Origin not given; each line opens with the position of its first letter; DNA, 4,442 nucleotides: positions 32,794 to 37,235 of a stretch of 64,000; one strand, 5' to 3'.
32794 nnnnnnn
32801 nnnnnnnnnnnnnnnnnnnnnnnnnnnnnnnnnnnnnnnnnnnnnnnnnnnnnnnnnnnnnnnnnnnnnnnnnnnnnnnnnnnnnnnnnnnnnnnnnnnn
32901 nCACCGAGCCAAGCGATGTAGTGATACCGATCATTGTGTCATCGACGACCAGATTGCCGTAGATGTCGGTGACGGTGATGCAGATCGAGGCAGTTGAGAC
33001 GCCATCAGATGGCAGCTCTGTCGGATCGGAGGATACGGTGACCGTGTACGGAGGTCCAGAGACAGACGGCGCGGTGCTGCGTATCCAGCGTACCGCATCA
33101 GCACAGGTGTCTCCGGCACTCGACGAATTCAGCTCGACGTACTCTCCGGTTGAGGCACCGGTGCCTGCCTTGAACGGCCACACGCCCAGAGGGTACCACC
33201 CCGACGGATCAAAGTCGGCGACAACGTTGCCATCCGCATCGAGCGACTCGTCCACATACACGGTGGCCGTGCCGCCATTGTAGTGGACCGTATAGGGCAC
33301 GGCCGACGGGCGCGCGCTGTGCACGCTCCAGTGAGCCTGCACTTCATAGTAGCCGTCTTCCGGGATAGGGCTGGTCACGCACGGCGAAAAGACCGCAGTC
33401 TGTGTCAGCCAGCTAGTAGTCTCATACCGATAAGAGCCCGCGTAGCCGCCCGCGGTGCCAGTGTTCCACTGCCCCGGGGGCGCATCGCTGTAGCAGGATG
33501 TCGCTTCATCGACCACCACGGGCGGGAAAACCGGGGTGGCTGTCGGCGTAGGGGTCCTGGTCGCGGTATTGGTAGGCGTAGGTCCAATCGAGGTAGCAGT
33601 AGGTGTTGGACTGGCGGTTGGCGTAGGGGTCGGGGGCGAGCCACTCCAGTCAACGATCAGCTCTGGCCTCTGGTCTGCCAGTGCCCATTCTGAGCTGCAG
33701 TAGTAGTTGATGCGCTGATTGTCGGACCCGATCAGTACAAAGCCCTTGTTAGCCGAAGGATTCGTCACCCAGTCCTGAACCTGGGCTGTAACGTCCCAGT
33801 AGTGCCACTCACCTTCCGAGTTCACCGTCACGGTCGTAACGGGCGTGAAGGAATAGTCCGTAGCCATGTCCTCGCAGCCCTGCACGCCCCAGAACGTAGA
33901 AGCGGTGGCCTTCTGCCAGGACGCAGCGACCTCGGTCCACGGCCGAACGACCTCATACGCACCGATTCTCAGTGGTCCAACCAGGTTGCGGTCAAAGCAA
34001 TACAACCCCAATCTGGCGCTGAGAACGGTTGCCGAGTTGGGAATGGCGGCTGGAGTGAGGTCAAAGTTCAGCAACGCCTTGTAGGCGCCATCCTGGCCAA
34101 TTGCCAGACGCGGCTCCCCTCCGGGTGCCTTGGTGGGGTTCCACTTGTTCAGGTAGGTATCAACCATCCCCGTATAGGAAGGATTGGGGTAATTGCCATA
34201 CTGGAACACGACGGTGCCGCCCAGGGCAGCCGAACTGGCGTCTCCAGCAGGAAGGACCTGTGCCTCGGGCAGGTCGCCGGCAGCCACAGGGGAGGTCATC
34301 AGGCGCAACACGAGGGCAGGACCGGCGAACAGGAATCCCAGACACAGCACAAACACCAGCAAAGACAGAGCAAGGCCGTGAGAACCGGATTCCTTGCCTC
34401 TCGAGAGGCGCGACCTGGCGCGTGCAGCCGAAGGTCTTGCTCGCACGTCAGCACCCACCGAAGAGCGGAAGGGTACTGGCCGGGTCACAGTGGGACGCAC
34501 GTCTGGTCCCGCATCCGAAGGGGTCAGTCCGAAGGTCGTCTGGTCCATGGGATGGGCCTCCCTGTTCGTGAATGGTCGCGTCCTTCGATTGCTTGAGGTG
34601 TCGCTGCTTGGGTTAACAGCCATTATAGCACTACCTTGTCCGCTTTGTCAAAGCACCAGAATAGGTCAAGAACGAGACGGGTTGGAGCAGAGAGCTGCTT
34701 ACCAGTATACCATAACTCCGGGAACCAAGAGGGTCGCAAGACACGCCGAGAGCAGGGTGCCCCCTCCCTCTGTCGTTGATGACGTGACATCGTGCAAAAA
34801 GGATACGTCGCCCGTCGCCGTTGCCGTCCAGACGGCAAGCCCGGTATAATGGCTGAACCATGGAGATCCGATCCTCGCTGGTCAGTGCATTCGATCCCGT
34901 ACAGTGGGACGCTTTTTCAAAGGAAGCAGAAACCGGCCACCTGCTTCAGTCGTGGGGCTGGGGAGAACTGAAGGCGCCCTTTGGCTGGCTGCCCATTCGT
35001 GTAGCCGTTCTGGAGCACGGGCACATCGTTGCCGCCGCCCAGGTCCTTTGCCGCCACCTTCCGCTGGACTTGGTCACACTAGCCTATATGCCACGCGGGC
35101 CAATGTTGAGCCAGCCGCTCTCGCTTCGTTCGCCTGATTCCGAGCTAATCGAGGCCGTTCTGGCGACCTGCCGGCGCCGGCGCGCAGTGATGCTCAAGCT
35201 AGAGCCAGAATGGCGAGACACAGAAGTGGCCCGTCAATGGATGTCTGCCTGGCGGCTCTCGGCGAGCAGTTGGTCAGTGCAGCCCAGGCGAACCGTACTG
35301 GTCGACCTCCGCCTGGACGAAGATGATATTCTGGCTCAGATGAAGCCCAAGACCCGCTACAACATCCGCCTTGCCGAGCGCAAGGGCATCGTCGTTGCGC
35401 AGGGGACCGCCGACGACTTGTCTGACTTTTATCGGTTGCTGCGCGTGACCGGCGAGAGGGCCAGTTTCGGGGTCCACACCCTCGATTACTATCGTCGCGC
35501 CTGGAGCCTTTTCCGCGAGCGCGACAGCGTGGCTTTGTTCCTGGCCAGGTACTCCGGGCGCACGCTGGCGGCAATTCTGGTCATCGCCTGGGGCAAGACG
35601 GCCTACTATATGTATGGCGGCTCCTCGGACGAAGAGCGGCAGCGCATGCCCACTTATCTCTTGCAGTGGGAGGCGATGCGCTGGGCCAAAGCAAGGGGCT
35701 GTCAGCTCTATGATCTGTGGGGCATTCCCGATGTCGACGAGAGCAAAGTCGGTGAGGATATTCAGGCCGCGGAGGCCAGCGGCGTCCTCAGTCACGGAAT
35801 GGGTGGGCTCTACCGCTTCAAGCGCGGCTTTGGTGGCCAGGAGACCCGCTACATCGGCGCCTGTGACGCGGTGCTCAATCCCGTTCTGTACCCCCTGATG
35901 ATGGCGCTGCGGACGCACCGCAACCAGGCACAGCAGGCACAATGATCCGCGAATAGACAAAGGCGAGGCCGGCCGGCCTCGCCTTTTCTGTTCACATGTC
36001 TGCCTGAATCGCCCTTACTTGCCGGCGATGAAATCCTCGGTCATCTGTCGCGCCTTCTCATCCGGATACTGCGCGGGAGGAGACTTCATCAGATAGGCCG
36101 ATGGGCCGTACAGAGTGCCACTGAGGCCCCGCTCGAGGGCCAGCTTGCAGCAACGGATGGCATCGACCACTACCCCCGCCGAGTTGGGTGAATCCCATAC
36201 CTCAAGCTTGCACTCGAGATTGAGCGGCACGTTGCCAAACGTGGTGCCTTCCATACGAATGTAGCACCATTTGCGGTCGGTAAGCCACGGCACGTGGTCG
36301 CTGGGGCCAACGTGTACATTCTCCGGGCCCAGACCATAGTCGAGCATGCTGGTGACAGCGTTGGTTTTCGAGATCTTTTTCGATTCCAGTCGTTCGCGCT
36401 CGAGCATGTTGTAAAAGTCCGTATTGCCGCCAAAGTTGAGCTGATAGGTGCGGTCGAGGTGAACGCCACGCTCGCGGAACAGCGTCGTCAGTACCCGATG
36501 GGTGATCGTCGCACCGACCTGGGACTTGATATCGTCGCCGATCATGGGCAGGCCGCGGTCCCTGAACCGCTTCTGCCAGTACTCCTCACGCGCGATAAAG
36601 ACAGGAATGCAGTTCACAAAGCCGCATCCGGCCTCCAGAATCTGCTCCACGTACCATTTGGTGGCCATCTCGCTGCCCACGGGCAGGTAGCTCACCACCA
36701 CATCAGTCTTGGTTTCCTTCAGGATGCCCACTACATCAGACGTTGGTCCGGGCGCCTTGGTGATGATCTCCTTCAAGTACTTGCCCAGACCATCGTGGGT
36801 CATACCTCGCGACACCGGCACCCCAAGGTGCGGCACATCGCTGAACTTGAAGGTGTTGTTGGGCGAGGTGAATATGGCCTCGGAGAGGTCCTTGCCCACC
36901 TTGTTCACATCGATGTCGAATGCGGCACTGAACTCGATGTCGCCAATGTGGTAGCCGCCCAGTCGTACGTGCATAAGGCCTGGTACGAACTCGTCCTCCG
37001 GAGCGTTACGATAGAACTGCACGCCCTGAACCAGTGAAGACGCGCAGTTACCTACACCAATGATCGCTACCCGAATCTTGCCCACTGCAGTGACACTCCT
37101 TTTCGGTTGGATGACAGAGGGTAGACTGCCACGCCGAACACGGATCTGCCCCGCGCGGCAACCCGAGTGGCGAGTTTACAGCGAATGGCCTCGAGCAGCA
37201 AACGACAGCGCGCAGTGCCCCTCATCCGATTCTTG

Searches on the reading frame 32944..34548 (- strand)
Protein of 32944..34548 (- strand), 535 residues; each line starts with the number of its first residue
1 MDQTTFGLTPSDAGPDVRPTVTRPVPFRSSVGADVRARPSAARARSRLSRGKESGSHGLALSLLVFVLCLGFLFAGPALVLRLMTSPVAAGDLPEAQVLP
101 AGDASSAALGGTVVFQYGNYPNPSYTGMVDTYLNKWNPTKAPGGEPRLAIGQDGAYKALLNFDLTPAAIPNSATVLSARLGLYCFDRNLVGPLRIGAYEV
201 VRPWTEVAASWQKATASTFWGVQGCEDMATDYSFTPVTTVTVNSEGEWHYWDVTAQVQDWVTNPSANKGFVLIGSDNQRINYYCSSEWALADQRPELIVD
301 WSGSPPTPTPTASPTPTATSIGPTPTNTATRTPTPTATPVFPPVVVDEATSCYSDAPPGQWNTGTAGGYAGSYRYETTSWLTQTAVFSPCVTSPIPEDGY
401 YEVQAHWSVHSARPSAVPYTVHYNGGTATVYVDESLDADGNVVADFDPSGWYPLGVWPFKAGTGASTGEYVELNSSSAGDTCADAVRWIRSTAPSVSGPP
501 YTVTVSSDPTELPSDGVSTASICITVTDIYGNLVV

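Call 32: find_homologous_proteins(query=window:32944-34548:-, max_evalue=0.00001)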
Query window:32944-34548:- (535 aa): 52 proteins with E <= 0.00001 among 8000 candidates.
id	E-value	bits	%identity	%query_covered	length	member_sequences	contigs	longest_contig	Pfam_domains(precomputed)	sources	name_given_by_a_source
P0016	1.9e-145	504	50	88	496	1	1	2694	PF25275.2,PF06848.18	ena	-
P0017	5.7e-111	390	57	56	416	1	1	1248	PF25275.2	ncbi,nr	ncbi:MAG: DNRLRE domain-containing protein, partial [Chloroflexi bacterium]|nr:DNRLRE domain-contain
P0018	6.5e-85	304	46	57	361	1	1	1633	PF24517.3,PF06848.18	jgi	jgi:hypothetical protein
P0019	1.4e-70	257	35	53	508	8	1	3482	PF24517.3,PF00688.25,PF06848.18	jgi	jgi:hypothetical protein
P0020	1.1e-47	181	35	43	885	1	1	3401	PF24517.3,PF00688.25,PF06848.18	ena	-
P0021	1.4e-47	181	36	32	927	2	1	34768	PF00326.28,PF00688.25,PF06848.18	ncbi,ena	-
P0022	2.0e-47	180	36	43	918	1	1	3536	PF24517.3,PF00688.25,PF06848.18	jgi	jgi:hypothetical protein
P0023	9.7e-39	152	39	45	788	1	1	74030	PF12819.14,PF17210.10,PF11721.15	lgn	-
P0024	1.6e-36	144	37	36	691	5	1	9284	PF06848.18,PF17210.10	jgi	jgi:hypothetical protein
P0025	8.0e-36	142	31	42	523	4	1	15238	PF24517.3,PF00688.25,PF06848.18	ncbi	-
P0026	2.4e-35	140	38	40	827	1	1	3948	PF24517.3,PF12819.14,PF06848.18,PF17210.10,PF11721.15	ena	-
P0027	5.0e-29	119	31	41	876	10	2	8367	PF11790.15,PF24517.3,PF00688.25,PF06848.18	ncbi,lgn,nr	ncbi:MAG: Disaggregatase related repeat protein [Chloroflexi bacterium ADurb.Bin180]|nr:MAG: Disaggr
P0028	9.9e-28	115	36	37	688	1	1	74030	PF06848.18,PF17210.10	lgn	-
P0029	1.9e-26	111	30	43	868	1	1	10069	PF24517.3,PF00688.25,PF06848.18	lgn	-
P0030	4.0e-26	110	34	43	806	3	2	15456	PF24517.3,PF12819.14,PF17210.10,PF11721.15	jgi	jgi:hypothetical protein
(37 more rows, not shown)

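Call 33: find_encoding_contigs(protein=P0016, flank=3000, max_places=3)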
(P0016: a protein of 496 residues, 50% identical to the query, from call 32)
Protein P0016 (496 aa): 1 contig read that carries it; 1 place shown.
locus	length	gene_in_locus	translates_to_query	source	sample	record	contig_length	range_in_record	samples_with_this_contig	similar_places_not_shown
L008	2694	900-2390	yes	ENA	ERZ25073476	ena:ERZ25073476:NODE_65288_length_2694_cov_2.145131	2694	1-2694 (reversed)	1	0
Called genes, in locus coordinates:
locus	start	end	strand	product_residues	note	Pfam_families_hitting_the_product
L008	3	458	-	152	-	?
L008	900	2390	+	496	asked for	PF06848:Disaggr_repeat, PF25275:Golvesin_C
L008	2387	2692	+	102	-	?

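Call 34: find_encoding_contigs(protein=P0018, flank=3000, max_places=3)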
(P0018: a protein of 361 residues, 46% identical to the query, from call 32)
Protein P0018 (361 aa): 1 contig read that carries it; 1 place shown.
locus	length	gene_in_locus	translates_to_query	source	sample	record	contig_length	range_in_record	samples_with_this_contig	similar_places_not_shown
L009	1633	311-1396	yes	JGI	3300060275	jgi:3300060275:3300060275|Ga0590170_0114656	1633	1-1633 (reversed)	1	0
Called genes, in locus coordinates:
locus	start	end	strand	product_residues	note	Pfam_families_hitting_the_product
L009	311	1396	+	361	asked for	PF24517:CBM96, PF06848:Disaggr_repeat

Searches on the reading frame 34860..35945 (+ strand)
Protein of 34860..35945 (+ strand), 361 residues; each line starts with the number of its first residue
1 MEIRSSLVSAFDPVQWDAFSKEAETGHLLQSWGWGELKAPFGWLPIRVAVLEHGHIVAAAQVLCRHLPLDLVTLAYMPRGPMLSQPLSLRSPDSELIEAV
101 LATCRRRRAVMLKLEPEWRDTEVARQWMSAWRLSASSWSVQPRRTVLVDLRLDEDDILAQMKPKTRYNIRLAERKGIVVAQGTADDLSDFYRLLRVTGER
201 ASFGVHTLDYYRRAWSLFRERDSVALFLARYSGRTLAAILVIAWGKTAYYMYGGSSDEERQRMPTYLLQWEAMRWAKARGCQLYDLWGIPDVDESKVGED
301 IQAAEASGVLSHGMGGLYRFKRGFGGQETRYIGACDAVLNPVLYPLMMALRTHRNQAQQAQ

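Call 9: search_protein_families(library=pfam, proteins=[window:34860-35945:+], max_evalue=0.001)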
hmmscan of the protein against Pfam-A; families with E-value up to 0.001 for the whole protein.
window:34860-35945:+ (361 aa): 2 families
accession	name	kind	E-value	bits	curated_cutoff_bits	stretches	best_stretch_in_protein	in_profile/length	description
PF02388.22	FemAB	-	2.8e-49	168.5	24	3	235-350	307-404/406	FemAB family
PF13480.13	Acetyltransf_6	-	8.1e-20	71.9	22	1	164-288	6-136/143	Acetyltransferase (GNAT) domain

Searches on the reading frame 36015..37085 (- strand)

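Call 9: search_protein_families(library=pfam, proteins=[window:36015-37085:-], max_evalue=0.001)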
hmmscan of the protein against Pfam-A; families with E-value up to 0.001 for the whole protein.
window:36015-37085:- (356 aa): 1 family
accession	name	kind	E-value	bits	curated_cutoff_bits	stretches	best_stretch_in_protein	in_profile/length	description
PF01658.22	Inos-1-P_synth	-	1.5e-36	125.3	27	1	191-299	1-107/107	Myo-inositol-1-phosphate synthase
